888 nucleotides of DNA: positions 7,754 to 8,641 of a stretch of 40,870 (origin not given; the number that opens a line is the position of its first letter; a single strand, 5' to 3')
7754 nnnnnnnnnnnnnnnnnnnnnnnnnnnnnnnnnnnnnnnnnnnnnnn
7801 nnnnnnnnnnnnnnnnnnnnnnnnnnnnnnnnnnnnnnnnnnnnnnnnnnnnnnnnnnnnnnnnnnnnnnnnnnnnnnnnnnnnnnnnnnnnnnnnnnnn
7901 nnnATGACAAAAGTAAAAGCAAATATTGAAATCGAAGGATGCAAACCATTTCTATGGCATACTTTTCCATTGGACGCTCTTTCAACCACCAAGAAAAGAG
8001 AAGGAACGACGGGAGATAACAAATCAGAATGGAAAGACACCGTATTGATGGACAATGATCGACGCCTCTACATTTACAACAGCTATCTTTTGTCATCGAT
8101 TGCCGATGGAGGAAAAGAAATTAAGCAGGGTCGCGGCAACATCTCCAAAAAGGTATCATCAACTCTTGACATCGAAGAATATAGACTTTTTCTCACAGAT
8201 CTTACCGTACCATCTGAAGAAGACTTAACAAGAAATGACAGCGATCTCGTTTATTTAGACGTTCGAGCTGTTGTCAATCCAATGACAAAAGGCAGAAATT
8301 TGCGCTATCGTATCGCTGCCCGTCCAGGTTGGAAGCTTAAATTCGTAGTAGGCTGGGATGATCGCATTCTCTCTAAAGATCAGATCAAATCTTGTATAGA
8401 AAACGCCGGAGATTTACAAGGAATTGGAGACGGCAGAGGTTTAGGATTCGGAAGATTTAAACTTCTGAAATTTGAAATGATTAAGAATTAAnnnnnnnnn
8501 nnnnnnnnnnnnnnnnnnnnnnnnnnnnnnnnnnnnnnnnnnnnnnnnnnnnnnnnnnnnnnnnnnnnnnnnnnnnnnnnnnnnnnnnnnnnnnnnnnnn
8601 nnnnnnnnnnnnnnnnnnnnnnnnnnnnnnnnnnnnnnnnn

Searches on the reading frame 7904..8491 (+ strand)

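Call 50: search_protein_families(library=phrogs, proteins=[window:7904-8491:+], max_evalue=0.00001)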
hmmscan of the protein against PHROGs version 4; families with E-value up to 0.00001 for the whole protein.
window:7904-8491:+ (195 aa): 1 family
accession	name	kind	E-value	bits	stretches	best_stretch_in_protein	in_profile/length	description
phrog_4652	-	unknown function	3.4e-12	47.5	1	6-186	6-188/194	-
